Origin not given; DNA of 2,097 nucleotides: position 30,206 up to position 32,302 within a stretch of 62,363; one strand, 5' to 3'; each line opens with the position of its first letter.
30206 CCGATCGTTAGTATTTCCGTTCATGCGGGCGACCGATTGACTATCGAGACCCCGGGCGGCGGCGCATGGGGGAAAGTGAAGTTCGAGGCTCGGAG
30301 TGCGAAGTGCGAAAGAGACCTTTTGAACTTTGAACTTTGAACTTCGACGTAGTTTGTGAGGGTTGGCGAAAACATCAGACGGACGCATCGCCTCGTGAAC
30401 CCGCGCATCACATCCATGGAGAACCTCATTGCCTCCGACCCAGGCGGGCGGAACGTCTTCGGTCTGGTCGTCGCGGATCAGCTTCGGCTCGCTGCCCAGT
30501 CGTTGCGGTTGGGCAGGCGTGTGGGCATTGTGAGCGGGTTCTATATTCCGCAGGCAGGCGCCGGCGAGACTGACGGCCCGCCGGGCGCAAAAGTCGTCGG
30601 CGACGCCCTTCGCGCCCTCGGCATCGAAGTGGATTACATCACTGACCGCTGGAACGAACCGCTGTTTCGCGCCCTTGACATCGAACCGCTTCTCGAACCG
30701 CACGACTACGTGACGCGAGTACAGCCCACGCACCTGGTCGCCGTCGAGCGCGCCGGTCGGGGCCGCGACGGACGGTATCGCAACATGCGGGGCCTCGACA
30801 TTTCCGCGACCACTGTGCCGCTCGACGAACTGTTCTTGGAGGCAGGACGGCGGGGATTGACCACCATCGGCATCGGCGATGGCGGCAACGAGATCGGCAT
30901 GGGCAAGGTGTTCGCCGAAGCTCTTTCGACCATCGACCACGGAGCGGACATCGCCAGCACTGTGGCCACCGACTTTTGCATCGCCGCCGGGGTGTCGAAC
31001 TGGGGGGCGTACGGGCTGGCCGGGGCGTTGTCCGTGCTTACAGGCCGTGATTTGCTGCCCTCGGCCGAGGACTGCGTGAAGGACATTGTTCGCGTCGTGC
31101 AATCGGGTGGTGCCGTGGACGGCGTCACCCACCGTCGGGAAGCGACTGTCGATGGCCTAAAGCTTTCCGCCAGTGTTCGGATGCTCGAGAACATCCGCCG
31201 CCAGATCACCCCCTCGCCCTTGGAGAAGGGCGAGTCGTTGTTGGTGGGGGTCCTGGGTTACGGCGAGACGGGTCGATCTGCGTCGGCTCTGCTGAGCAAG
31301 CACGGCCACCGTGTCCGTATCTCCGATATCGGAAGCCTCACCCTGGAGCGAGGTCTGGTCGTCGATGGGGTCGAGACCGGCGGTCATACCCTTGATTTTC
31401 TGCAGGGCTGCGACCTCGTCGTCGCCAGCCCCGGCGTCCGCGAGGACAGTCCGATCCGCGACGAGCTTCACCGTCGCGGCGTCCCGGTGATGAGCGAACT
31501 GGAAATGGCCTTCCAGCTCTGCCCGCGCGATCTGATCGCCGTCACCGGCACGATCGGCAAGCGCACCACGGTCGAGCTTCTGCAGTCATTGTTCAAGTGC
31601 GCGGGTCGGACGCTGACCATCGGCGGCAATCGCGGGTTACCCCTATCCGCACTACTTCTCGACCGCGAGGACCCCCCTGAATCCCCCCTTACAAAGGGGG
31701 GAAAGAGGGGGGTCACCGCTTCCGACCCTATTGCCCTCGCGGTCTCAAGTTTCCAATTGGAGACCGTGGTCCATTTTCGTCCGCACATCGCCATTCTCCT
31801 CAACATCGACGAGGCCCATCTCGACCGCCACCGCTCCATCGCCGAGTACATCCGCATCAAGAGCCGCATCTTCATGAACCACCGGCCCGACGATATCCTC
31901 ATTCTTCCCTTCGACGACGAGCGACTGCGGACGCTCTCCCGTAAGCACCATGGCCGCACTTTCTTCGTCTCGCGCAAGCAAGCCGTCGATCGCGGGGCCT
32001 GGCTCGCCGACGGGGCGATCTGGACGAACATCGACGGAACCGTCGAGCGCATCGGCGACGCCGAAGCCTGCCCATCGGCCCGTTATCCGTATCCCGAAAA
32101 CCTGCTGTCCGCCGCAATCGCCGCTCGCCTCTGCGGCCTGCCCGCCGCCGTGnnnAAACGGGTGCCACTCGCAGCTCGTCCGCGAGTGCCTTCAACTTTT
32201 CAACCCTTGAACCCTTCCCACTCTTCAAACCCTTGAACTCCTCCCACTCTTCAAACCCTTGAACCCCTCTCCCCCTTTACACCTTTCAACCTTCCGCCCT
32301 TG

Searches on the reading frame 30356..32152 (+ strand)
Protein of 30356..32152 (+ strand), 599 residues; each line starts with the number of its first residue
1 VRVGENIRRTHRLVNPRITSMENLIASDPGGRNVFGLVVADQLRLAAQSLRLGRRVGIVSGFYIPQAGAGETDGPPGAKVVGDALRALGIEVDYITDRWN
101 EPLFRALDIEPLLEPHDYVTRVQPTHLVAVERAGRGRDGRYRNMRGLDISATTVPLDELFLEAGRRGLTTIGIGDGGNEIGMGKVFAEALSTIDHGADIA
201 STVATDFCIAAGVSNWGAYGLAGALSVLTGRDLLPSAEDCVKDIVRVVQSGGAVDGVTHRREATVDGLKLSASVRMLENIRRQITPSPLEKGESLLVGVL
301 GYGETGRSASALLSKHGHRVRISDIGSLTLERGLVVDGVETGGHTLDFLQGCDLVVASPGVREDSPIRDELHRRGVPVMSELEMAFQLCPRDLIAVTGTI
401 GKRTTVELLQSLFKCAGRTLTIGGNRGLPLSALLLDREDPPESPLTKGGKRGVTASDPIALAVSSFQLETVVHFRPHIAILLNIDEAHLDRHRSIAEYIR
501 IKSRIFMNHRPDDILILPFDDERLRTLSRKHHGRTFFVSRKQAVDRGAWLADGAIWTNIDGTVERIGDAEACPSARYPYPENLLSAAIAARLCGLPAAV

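Call 26: search_protein_families(library=pfam, proteins=[window:30356-32152:+], max_evalue=0.001)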
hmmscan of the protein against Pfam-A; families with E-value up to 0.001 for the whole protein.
window:30356-32152:+ (599 aa): 4 families
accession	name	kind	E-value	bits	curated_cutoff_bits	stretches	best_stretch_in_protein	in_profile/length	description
PF14336.11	GLUCM-like_C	-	7.2e-75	252.6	27.9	1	21-281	1-291/291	D-glutamate cyclase-like, C-terminal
PF08245.18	Mur_ligase_M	-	2e-18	67.5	24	1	396-544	1-151/200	Mur ligase middle domain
PF21799.2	MurD-like_N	-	1.4e-05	25.7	27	1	299-379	5-87/88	Mur ligase MurD-like, N-terminal domain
PF21377.3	MurD_N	-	6.8e-05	23.3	24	1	297-365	2-74/76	MurD N-terminal domain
